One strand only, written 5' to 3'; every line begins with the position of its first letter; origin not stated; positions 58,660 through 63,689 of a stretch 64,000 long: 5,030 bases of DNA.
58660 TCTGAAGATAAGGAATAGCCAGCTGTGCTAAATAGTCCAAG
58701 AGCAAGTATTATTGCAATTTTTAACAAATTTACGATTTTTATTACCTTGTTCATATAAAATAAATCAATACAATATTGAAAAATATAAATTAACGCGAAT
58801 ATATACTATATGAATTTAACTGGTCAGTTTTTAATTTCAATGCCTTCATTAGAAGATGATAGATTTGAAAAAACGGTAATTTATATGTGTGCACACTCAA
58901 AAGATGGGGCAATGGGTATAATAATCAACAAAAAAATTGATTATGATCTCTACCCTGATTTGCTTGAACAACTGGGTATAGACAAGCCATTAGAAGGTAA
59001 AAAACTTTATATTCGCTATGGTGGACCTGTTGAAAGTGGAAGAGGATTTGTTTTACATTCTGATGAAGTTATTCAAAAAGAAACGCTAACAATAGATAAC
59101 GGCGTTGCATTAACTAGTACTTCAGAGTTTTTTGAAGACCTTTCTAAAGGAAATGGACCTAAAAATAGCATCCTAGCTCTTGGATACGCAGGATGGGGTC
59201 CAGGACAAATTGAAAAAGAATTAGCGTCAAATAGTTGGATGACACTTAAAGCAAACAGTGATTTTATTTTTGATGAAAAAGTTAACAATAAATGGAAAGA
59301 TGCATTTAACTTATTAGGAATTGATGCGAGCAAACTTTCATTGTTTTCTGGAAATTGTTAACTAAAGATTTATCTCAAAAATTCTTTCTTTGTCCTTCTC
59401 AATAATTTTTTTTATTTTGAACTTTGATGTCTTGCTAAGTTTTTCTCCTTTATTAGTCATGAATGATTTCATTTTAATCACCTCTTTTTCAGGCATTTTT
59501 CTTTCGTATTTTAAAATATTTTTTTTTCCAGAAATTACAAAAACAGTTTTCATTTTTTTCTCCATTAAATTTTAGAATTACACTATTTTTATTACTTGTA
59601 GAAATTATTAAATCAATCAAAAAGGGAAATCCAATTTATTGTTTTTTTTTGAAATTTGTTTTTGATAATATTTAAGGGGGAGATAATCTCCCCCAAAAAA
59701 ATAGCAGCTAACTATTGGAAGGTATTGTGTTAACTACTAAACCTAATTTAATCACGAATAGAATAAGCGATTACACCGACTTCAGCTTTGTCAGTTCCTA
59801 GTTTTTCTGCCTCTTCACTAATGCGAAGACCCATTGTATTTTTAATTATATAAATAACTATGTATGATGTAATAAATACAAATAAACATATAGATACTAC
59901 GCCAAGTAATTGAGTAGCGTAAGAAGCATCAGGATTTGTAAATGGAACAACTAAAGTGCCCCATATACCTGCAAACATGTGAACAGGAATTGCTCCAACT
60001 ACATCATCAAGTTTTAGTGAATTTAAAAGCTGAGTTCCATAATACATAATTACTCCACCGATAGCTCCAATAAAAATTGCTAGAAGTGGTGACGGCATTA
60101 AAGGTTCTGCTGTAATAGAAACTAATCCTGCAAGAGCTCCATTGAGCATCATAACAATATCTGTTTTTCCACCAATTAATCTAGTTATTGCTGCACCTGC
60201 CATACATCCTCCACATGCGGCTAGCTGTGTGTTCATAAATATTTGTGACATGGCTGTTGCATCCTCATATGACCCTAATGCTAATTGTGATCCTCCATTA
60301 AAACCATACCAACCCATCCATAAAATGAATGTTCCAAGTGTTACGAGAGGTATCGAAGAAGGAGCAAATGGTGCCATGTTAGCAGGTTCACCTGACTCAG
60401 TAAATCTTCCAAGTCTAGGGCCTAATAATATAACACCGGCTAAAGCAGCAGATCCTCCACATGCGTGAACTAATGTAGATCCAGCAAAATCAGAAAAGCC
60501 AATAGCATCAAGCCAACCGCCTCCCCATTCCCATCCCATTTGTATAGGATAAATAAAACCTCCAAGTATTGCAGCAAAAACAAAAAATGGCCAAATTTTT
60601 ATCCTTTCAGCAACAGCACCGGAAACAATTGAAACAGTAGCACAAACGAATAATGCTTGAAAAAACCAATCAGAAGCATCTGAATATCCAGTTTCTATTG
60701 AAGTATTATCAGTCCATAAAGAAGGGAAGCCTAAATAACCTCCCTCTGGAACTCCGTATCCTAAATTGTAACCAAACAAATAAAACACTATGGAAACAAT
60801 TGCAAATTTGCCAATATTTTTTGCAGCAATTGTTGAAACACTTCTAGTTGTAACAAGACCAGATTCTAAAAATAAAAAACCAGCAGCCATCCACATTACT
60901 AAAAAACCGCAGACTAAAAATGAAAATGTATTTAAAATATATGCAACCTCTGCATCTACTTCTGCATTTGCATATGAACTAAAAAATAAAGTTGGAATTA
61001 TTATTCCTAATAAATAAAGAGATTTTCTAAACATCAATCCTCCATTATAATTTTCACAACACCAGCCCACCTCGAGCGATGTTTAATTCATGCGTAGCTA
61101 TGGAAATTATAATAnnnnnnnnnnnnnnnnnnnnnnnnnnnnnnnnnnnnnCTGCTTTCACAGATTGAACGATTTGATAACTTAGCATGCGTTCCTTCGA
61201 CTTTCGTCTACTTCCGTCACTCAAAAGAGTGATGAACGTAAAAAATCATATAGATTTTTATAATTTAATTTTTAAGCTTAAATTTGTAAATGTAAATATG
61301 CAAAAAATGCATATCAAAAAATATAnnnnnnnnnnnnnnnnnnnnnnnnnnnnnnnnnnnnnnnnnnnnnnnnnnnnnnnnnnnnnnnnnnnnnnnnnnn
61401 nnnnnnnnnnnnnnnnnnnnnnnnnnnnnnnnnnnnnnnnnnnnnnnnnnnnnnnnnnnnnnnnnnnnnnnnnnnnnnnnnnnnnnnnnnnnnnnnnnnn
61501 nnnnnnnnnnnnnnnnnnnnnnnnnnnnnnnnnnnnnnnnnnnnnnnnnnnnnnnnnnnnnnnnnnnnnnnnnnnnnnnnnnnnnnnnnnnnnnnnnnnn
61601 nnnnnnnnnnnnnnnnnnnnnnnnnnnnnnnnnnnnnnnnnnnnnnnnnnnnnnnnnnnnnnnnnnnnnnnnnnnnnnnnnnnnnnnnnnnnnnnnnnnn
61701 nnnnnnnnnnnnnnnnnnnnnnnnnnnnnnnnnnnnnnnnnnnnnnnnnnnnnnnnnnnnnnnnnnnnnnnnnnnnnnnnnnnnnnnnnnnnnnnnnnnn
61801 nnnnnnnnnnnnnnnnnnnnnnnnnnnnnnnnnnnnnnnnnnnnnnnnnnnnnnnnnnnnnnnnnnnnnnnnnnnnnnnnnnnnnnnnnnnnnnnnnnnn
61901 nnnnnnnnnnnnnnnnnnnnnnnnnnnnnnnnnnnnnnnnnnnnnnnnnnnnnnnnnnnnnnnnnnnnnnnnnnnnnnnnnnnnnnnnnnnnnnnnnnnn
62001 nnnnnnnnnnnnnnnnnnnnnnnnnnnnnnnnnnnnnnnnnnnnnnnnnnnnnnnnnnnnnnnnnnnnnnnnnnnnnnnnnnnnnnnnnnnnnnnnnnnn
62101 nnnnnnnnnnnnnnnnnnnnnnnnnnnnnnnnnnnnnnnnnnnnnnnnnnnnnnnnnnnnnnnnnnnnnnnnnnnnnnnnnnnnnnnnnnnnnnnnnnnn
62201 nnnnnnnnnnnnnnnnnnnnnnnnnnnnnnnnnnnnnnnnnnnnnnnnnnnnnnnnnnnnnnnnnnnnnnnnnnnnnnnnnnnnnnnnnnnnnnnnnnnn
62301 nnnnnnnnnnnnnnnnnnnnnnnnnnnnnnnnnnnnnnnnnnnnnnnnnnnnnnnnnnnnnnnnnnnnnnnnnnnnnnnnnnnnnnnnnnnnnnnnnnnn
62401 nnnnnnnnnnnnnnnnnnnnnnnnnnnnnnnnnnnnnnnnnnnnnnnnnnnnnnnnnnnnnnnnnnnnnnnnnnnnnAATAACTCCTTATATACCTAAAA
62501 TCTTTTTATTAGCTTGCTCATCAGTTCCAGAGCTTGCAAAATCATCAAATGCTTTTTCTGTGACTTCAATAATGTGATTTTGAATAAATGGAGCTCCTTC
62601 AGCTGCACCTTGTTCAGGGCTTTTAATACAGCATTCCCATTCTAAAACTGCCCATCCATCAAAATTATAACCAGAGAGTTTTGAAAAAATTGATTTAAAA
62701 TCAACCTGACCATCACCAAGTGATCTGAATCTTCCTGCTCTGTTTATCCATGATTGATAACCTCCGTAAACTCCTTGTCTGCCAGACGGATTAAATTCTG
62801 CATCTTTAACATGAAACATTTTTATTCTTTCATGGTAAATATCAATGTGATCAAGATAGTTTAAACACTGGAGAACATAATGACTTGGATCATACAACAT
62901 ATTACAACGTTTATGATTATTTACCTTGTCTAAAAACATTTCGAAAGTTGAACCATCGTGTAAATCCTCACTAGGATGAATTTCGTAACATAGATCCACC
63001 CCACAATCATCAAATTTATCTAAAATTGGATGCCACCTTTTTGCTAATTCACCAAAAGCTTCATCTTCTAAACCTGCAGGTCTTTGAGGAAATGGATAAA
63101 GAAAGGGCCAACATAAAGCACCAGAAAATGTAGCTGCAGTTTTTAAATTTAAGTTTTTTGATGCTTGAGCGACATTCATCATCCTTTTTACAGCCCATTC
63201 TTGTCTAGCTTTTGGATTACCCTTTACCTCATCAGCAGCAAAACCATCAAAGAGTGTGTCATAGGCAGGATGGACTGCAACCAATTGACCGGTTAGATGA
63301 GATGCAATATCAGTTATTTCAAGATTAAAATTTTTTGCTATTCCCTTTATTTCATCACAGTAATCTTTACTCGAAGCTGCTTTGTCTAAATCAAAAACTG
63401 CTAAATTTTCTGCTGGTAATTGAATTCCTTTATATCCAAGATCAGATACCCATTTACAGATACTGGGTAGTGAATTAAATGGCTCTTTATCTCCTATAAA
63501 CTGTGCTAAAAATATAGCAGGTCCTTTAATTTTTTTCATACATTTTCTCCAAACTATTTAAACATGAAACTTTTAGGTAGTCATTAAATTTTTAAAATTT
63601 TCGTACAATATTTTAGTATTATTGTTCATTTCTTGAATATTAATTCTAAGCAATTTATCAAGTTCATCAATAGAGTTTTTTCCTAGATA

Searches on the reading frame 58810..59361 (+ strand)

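Call 5: search_protein_families(library=pfam, proteins=[window:58810-59361:+])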
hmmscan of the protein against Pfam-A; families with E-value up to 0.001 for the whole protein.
window:58810-59361:+ (183 aa): 1 family
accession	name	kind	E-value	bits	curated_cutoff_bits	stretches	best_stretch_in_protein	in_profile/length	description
PF02622.21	DUF179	-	4.1e-46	157.3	27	1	12-170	1-157/157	AlgH-like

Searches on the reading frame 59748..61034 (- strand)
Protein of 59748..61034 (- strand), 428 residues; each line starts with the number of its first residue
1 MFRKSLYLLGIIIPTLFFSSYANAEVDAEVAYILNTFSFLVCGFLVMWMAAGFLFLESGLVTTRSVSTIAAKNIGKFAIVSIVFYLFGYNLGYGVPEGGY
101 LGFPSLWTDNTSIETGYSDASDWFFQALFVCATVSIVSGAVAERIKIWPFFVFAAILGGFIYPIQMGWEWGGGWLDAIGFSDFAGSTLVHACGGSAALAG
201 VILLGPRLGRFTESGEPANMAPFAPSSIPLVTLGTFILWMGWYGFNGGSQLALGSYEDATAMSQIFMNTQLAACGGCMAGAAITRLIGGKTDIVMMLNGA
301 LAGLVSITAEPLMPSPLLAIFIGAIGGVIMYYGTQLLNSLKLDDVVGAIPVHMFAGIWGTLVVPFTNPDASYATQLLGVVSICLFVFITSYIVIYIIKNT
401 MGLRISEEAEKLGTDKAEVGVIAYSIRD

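Call 5: search_protein_families(library=pfam, proteins=[window:59748-61034:-])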
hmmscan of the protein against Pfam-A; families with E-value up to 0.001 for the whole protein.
window:59748-61034:- (428 aa): 1 family
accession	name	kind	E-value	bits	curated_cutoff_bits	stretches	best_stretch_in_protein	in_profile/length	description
PF00909.26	Ammonium_transp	-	7.7e-99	331.6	23.2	1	39-424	3-399/399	Ammonium Transporter Family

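Call 13: find_related_loci(query=window:59748-61034:-, collection=genome_contigs, flank=2500)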
Query window:59748-61034:- (428 aa) in genome_contigs; peptide patterns used: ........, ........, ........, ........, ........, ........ (x = any residue, [..] = any of these).
599 stretches matched a pattern (row limit reached: there are more); 530 encode a relative of the query (tblastn E <= 1e-3); the best 80 are kept; 78 distinct loci.
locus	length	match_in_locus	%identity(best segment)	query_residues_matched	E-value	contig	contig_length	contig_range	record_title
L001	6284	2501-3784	100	1-428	0e+0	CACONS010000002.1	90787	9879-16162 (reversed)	MAG: uncultured Alphaproteobacteria bacterium isolate AH-324-C03 genome assembly, contig: AH-324-C03_NODE_2, whole genom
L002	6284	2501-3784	94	1-428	0e+0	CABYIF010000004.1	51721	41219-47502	MAG: uncultured Alphaproteobacteria bacterium isolate AG-333-D23 genome assembly, contig: AG-333-D23_NODE_4, whole genom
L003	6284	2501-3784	90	1-428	0e+0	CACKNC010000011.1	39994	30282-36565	MAG: uncultured Alphaproteobacteria bacterium isolate AG-457-A08 genome assembly, contig: AG-457-A08_NODE_11, whole geno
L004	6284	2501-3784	89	1-428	0e+0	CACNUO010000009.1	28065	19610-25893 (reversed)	MAG: uncultured Alphaproteobacteria bacterium isolate AG-893-O09 genome assembly, contig: AG-893-O09_NODE_9, whole genom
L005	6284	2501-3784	89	1-428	0e+0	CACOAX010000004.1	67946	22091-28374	MAG: uncultured Alphaproteobacteria bacterium isolate AH-287-M11 genome assembly, contig: AH-287-M11_NODE_4, whole genom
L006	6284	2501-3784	89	1-428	0e+0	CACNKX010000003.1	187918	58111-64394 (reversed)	MAG: uncultured Alphaproteobacteria bacterium isolate AG-893-E11 genome assembly, contig: AG-893-E11_NODE_3, whole genom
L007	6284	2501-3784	89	1-428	0e+0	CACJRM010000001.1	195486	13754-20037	MAG: uncultured Alphaproteobacteria bacterium isolate AG-915-O06 genome assembly, contig: AG-915-O06_NODE_1, whole genom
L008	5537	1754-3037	89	1-428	0e+0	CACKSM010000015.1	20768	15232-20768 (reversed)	uncultured Alphaproteobacteria bacterium isolate AG-457-E22 genome assembly, contig: AG-457-E22_NODE_15, whole genome sh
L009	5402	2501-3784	89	1-428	0e+0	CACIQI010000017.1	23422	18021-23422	uncultured Alphaproteobacteria bacterium isolate AG-913-M07 genome assembly, contig: AG-913-M07_NODE_17, whole genome sh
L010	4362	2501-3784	89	1-428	0e+0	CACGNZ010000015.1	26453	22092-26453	uncultured Alphaproteobacteria bacterium isolate AG-422-N03 genome assembly, contig: AG-422-N03_NODE_15, whole genome sh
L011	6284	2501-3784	89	1-428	0e+0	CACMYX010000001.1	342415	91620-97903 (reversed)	MAG: uncultured Alphaproteobacteria bacterium isolate AG-892-I02 genome assembly, contig: AG-892-I02_NODE_1, whole genom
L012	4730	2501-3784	89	1-428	0e+0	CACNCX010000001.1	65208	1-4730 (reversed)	MAG: uncultured Alphaproteobacteria bacterium isolate AG-920-E11 genome assembly, contig: AG-920-E11_NODE_1, whole genom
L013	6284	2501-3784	89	1-428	0e+0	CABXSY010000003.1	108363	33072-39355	MAG: uncultured Alphaproteobacteria bacterium isolate AG-325-B13 genome assembly, contig: AG-325-B13_NODE_3, whole genom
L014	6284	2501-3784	91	1-428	0e+0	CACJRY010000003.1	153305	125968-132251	MAG: uncultured Alphaproteobacteria bacterium isolate AG-447-O15 genome assembly, contig: AG-447-O15_NODE_3, whole genom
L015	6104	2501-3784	89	1-428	0e+0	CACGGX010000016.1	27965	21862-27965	uncultured Alphaproteobacteria bacterium isolate AG-909-O11 genome assembly, contig: AG-909-O11_NODE_16, whole genome sh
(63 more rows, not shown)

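Call 56: search_protein_families(library=pfam, proteins=[L004:1850-2224:+, L004:433-1749:+], max_evalue=0.01)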
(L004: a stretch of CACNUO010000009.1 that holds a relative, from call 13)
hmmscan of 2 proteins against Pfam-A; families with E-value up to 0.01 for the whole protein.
L004:1850-2224:+ (124 aa): 0 families

L004:433-1749:+ (438 aa): 1 family
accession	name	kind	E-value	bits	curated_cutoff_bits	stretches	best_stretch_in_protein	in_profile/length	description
PF00909.26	Ammonium_transp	-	8.2e-98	328.2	23.2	1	49-434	3-399/399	Ammonium Transporter Family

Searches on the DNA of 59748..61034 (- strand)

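Call 57: search_rna_families(sources=[L041, L044, L046, L048, L050, L051, L054, L055, L057, L059, L064, L065, L066, L067, L068, L075, L078], threshold=gathering)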
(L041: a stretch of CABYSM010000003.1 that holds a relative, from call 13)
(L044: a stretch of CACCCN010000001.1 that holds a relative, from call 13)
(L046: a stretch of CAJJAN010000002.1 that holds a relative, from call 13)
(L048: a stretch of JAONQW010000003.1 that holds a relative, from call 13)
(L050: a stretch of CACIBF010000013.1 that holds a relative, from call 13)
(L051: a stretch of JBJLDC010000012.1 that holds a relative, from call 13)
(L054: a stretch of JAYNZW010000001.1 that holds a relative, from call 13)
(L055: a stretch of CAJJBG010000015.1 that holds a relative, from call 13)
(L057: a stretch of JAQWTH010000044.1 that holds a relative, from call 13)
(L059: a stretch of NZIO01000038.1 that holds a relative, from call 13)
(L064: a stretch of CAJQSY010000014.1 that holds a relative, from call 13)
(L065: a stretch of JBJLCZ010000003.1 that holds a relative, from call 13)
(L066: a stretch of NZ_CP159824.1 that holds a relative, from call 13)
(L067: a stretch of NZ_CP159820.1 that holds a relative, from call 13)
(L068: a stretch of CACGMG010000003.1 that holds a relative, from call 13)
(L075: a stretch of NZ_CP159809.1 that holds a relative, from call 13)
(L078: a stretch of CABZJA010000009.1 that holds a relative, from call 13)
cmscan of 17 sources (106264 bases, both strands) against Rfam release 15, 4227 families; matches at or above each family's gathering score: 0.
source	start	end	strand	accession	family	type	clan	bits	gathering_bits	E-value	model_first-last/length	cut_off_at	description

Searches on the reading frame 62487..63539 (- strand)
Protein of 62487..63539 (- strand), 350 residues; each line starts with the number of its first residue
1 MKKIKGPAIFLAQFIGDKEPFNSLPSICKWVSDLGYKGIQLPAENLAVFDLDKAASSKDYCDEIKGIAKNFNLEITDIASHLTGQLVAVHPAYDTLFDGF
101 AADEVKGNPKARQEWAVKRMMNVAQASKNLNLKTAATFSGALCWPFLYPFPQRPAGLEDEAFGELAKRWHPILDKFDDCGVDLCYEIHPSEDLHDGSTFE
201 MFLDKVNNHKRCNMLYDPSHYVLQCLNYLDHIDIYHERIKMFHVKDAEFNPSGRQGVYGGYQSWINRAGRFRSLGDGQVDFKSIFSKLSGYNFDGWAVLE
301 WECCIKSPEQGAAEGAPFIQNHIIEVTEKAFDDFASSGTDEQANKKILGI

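Call 5: search_protein_families(library=pfam, proteins=[window:62487-63539:-])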
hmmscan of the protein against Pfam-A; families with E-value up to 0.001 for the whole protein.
window:62487-63539:- (350 aa): 1 family
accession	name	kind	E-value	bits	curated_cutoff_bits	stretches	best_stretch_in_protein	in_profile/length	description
PF01261.30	AP_endonuc_2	-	1.9e-37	129.7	31.1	1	29-321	2-248/249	Xylose isomerase-like TIM barrel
